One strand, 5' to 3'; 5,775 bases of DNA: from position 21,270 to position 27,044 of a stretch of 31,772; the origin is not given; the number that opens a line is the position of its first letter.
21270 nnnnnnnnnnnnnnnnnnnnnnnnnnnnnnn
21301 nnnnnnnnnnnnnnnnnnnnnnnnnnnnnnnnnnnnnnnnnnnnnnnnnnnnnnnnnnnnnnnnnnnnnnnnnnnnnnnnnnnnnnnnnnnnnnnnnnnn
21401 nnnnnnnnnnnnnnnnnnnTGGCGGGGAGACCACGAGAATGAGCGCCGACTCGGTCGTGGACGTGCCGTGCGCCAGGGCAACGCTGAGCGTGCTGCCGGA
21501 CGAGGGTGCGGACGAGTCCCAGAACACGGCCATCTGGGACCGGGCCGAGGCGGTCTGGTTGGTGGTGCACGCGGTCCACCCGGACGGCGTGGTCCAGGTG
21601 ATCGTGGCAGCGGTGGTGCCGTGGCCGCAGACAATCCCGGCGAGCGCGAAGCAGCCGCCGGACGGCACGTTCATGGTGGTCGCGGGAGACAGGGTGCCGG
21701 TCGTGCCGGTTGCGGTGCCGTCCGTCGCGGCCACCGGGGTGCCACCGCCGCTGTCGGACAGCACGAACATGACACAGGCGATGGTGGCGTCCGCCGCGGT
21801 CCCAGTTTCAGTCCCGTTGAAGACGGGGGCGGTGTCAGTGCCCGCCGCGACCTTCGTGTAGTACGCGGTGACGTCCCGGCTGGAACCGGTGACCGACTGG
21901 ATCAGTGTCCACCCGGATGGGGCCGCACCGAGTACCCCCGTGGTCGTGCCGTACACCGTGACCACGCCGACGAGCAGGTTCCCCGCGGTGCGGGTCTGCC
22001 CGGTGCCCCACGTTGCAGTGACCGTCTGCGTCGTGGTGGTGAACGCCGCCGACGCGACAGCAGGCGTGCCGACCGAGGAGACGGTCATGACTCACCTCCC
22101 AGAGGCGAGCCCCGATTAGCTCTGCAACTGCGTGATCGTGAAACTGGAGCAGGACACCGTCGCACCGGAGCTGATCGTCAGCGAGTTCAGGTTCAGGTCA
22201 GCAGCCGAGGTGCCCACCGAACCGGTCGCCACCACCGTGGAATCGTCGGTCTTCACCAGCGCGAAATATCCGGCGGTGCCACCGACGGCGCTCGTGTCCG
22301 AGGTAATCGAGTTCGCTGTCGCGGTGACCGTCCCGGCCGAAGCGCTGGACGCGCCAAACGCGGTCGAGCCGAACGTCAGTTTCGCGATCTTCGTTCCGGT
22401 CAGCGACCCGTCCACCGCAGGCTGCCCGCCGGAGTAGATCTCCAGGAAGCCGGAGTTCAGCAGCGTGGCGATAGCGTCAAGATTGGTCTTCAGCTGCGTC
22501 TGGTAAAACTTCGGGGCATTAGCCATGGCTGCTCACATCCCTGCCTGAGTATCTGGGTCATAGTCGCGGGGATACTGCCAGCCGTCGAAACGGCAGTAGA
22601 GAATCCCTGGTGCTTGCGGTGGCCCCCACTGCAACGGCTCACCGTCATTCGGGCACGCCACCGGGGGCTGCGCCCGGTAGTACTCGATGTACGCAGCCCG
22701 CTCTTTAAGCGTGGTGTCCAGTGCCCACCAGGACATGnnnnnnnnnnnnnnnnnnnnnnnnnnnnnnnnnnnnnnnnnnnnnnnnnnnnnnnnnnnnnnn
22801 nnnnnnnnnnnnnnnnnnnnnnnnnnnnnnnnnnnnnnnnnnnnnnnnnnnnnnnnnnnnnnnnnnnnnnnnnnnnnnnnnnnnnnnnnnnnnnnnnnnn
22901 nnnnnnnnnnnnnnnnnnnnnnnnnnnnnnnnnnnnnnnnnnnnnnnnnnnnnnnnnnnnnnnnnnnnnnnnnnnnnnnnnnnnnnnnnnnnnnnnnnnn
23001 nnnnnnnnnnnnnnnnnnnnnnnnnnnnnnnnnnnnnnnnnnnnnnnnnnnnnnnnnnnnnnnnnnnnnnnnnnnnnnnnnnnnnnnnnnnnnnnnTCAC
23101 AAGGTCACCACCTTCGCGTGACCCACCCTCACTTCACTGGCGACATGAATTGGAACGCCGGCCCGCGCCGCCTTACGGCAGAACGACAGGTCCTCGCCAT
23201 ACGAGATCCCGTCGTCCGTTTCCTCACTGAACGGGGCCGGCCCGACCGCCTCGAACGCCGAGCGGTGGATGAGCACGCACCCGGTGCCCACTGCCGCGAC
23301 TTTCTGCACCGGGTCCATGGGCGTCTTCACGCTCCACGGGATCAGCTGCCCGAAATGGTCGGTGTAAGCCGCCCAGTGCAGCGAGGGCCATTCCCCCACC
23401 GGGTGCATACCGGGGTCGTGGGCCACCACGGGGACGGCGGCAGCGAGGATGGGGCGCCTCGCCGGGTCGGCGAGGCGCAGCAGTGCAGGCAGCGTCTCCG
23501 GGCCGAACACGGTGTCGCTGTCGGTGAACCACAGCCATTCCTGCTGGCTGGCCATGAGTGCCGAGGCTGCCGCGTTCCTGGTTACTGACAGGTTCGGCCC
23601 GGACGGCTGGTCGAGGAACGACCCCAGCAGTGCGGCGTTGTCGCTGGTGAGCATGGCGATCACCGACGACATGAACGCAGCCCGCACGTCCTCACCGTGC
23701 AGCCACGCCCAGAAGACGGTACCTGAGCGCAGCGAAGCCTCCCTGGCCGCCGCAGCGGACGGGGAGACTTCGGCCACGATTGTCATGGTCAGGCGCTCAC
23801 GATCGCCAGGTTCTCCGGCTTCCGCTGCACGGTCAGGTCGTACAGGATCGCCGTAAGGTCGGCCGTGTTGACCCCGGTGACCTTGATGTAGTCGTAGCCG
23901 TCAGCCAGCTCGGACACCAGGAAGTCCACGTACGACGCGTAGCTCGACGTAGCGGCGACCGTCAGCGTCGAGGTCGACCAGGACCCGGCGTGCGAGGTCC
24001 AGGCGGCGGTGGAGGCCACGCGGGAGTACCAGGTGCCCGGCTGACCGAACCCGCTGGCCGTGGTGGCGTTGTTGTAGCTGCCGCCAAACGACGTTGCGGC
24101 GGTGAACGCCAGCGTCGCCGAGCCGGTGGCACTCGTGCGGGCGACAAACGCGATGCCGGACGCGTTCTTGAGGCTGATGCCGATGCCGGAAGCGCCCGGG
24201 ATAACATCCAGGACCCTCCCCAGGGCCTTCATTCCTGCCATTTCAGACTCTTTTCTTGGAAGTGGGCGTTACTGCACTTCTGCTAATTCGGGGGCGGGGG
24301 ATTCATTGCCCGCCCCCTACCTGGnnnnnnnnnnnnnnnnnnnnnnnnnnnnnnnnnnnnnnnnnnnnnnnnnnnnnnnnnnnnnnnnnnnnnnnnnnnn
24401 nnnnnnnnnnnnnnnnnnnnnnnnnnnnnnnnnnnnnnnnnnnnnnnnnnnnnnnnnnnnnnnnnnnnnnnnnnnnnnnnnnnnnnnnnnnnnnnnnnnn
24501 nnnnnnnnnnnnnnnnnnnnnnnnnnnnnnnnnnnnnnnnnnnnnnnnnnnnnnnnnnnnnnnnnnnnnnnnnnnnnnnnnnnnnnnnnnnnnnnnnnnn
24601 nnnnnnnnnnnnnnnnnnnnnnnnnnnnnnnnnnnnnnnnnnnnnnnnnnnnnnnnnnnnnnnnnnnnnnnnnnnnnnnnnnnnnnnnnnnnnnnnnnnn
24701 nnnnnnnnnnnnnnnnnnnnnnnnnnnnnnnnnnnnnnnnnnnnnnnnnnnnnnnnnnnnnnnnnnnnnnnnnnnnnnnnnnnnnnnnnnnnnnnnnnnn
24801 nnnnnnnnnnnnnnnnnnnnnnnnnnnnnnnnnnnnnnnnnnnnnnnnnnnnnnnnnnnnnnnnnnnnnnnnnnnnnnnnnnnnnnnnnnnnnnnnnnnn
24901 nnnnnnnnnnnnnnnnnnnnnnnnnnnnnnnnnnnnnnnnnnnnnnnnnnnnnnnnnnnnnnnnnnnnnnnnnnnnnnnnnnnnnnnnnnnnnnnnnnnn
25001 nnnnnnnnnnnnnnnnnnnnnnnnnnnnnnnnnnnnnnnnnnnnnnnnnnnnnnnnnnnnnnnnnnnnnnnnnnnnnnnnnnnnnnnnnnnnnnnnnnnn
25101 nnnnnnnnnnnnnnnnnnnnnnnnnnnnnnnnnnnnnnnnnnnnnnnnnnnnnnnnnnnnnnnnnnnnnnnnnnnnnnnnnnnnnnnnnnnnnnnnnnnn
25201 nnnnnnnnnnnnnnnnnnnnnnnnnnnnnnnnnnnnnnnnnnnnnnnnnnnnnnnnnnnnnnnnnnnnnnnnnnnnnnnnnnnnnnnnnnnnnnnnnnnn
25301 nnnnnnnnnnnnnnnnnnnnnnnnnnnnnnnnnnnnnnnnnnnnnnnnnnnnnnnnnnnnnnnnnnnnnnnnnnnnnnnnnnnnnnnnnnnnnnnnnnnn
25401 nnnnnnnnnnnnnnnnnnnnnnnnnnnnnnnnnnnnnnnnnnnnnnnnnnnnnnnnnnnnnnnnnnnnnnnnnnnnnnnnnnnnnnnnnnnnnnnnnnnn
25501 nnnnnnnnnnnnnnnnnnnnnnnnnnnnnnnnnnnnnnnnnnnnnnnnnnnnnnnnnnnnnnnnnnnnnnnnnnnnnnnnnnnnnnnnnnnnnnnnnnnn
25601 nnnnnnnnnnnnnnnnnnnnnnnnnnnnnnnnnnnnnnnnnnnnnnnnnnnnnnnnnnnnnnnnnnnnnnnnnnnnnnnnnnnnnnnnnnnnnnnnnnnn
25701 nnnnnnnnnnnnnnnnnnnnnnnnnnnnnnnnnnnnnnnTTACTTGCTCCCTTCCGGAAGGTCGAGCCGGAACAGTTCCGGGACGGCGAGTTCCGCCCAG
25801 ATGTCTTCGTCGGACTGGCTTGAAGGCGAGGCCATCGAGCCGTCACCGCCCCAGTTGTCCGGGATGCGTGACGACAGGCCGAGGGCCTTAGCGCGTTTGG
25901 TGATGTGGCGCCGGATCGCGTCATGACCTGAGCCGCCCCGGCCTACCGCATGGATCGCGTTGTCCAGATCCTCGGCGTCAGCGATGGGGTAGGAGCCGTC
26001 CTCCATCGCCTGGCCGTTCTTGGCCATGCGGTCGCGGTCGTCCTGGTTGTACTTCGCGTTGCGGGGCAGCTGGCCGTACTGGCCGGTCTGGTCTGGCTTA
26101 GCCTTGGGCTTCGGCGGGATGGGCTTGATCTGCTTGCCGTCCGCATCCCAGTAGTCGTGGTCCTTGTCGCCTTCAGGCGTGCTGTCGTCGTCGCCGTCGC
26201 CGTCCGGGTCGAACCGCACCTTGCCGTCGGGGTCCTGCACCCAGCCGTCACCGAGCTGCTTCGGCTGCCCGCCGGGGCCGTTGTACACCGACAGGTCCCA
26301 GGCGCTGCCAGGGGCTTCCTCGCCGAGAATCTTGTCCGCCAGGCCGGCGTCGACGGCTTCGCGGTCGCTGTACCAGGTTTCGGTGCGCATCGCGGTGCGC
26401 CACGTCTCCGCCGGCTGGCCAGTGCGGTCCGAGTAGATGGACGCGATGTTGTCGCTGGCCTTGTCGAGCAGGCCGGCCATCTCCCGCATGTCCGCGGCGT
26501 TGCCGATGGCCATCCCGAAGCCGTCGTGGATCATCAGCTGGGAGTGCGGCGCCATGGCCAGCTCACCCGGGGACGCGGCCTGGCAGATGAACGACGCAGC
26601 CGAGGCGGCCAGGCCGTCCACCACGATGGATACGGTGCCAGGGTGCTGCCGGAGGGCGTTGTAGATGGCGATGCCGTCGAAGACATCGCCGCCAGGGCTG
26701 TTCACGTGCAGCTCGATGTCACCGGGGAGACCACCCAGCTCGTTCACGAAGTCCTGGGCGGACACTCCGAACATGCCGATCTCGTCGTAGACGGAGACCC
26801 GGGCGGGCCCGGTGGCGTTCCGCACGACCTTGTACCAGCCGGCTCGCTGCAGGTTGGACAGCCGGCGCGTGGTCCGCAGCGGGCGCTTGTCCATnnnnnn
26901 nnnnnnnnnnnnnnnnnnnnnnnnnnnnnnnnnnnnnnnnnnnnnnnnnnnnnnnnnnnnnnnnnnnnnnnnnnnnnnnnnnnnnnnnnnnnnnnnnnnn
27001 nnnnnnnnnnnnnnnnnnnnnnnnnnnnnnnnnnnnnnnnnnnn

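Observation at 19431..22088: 885-aa protein with about 18 tandem 21-aa repeats whose motif recurs in the giant tail protein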

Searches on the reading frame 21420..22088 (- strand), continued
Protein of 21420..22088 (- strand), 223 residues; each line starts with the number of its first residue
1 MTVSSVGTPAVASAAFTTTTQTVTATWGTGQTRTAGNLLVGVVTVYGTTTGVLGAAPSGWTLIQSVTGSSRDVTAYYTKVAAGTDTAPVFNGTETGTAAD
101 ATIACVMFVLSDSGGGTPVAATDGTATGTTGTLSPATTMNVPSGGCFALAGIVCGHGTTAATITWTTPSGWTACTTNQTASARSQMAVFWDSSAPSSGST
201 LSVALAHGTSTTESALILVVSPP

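Call 96: search_protein_families(library=pfam, proteins=[L017:4844-5956:+, L017:13151-14398:+, L019:562-2214:+, L019:4976-6748:+, L019:7600-8589:+, L022:1907-3025:+, L022:3036-4088:+, L011:1751-3046:+, L011:5847-7292:+, L011:7297-8739:+], max_evalue=0.001)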
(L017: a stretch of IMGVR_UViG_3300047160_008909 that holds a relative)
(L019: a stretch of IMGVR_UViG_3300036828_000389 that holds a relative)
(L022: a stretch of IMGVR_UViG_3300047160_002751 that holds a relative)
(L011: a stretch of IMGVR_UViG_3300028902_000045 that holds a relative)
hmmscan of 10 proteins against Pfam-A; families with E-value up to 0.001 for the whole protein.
L017:4844-5956:+ (370 aa): 1 family
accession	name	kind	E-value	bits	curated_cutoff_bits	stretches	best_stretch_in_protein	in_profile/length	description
PF13313.11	DUF4082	-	1.1e-09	38.9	28.4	2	17-161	10-143/143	Domain of unknown function (DUF4082)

L017:13151-14398:+ (415 aa): 0 families

L019:562-2214:+ (550 aa): 1 family
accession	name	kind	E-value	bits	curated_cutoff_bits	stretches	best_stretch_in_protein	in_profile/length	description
PF17289.8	Terminase_6C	-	1.5e-08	35.2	22.6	1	343-511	2-153/155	Terminase RNaseH-like domain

L019:4976-6748:+ (590 aa): 1 family
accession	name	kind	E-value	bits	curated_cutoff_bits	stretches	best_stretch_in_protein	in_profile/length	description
PF05133.19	SPP1_portal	-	2.5e-24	86.5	25.5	1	43-477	14-414/416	Phage portal protein, SPP1 Gp6-like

L019:7600-8589:+ (329 aa): 1 family
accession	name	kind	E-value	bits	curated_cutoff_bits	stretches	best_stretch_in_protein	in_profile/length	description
PF25209.1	Phage_capsid_4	-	8.3e-07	30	27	1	72-278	49-218/262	Phage capsid protein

L022:1907-3025:+ (372 aa): 2 families
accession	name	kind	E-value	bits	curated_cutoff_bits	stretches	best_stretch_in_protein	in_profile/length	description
PF00722.28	Glyco_hydro_16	-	5.6e-10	39.4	22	1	214-366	38-173/175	Glycosyl hydrolases family 16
PF00041.27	fn3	-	8.7e-09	35.9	25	1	22-100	7-80/84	Fibronectin type III domain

L022:3036-4088:+ (350 aa): 2 families
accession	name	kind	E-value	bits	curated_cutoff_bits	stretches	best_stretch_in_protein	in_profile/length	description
PF00722.28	Glyco_hydro_16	-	1.4e-11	44.6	22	1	184-345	27-174/175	Glycosyl hydrolases family 16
PF00041.27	fn3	-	1.7e-07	31.8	25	1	23-99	8-80/84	Fibronectin type III domain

L011:1751-3046:+ (431 aa): 3 families
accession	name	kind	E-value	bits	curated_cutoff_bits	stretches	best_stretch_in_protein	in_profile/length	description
PF03237.21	Terminase_6N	-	9.6e-19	68.3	22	1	50-256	1-213/215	Terminase large subunit, T4likevirus-type, N-terminal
PF17289.8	Terminase_6C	-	1.5e-15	58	22.6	1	273-419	2-153/155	Terminase RNaseH-like domain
PF22530.2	Terminase-T7_RNaseH-like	-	1.2e-06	29.1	27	1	274-372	1-94/108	Terminase Bacteriophage T7, Ribonuclease H-like domain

L011:5847-7292:+ (481 aa): 1 family
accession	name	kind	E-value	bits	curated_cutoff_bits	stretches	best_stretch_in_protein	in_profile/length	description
PF04860.17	Phage_portal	-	2.5e-42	145.7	39.1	1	49-384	2-311/321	Phage portal protein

L011:7297-8739:+ (480 aa): 0 families

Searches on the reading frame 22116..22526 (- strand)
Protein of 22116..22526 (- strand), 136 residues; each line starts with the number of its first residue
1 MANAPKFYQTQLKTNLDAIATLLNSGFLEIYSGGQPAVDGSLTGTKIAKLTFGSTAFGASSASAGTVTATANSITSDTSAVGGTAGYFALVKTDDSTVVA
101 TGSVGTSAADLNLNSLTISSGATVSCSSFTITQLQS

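Call 9: search_protein_families(library=pfam, proteins=[window:22116-22526:-], max_evalue=0.01)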
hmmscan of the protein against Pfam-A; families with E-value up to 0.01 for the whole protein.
window:22116-22526:- (136 aa): 0 families

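Call 10: search_protein_families(library=phrogs, proteins=[window:22116-22526:-], max_evalue=0.01)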
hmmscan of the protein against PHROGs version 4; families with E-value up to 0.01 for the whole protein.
window:22116-22526:- (136 aa): 1 family
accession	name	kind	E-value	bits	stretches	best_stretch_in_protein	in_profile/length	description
phrog_3758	-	head and packaging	1.1e-20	75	1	17-133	19-137/140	virion structural protein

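Call 81: search_solved_structures(query=window:22116-22526:-, max_evalue=1)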
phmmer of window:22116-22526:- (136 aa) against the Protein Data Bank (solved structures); distinct sequences matched with E-value up to 1: 2.
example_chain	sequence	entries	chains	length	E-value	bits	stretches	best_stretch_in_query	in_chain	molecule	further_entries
44nx_B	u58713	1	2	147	4.4e-08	36.6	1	19-134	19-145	Structural protein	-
9rkv_A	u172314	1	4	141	0.00048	23.6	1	16-128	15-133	Structural protein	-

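Call 82: search_protein_families(library=ncbifam, proteins=[window:22116-22526:-], max_evalue=0.01)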
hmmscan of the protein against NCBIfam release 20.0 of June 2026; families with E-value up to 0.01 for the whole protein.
window:22116-22526:- (136 aa): 0 families

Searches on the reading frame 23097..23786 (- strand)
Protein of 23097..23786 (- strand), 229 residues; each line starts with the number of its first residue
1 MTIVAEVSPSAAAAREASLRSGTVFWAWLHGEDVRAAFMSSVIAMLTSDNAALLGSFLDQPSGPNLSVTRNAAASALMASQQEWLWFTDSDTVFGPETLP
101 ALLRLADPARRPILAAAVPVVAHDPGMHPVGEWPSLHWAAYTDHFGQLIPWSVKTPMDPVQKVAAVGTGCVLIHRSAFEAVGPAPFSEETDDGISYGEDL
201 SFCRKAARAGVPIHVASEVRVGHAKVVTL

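Call 9: search_protein_families(library=pfam, proteins=[window:23097-23786:-], max_evalue=0.01)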
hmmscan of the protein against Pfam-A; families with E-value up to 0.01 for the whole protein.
window:23097-23786:- (229 aa): 3 families
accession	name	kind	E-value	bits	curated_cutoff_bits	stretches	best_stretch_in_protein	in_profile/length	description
PF13641.12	Glyco_tranf_2_3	-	2.2e-08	34.8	27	1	70-224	75-212/230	Glycosyltransferase like family 2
PF13632.12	Glyco_trans_2_3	-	2.3e-05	24.8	27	1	87-224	4-123/198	Glycosyl transferase family group 2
PF00535.33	Glycos_transf_2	-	0.00066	20.1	23.3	1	75-124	72-121/168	Glycosyl transferase family 2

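Call 10: search_protein_families(library=phrogs, proteins=[window:23097-23786:-], max_evalue=0.01)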
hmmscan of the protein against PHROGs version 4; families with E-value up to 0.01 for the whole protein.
window:23097-23786:- (229 aa): 2 families
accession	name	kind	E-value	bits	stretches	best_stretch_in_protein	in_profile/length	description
phrog_34859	-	moron, auxiliary metabolic gene and host takeover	4.6e-12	47.1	1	66-227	52-216/247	glycosyltransferase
phrog_1574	-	unknown function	6.3e-10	40.2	1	82-229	84-234/240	-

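Call 82: search_protein_families(library=ncbifam, proteins=[window:23097-23786:-], max_evalue=0.01)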
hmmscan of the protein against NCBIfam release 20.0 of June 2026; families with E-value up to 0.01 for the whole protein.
window:23097-23786:- (229 aa): 2 families
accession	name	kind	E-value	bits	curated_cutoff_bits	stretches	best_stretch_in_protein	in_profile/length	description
TIGR03965.1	mycofact_glyco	equivalog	6.3e-06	25.3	280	1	61-225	139-282/467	mycofactocin biosynthesis glycosyltransferase MftF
TIGR03469.1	HpnB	hypoth_equivalog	3.2e-05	23.1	379.25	1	79-182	133-227/386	hopene-associated glycosyltransferase HpnB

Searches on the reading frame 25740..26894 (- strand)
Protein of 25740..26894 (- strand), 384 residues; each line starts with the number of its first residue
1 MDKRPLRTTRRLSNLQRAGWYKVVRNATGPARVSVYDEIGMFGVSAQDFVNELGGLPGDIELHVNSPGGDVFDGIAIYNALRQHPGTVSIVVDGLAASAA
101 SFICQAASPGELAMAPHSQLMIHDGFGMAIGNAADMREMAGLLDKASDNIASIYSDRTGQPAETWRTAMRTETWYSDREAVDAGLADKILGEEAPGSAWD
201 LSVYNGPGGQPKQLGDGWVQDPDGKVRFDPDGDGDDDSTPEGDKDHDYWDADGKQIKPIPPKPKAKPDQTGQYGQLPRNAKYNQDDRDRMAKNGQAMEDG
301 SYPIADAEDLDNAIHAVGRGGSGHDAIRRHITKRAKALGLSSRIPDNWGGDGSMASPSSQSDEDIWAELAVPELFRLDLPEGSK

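Call 9: search_protein_families(library=pfam, proteins=[window:25740-26894:-], max_evalue=0.01)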
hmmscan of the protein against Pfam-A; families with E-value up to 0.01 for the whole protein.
window:25740-26894:- (384 aa): 2 families
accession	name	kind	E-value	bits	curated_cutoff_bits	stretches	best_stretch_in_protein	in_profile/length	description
PF00574.28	CLP_protease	-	2.9e-34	119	20.2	1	59-191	48-180/182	Clp protease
PF01972.22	SDH_protease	-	0.0073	15.8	31.3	0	60-108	94-142/286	ClpP-like SDH-type serine proteinase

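Call 10: search_protein_families(library=phrogs, proteins=[window:25740-26894:-], max_evalue=0.01)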
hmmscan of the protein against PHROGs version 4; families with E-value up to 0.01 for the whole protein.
window:25740-26894:- (384 aa): 11 families
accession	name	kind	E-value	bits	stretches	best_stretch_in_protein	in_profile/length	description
phrog_2976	-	head and packaging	3.1e-73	248.7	1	17-195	5-187/394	head maturation protease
phrog_94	-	head and packaging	3.5e-65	222.7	1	14-194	65-254/622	head maturation protease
phrog_133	-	head and packaging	4.5e-61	208.3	1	17-191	6-180/668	head maturation protease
phrog_3348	-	unknown function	3.6e-53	182.2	1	12-190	16-198/386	-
phrog_1684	-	head and packaging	3.1e-38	132.9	1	15-193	25-206/284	head maturation protease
phrog_13984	-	unknown function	2.3e-23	83.7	1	15-107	16-110/123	-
phrog_53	-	head and packaging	1.5e-20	74.9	1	59-190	119-279/583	head maturation protease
phrog_1827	-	other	6.4e-11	43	1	60-151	55-144/202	ATP-dependent protease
phrog_33547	-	unknown function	4.4e-09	36.8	1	60-187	32-156/357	-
phrog_23753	-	head and packaging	1.3e-08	35.8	1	46-189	30-171/298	head maturation protease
phrog_5410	-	other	0.0068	16.6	1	60-139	58-135/323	ATP-dependent protease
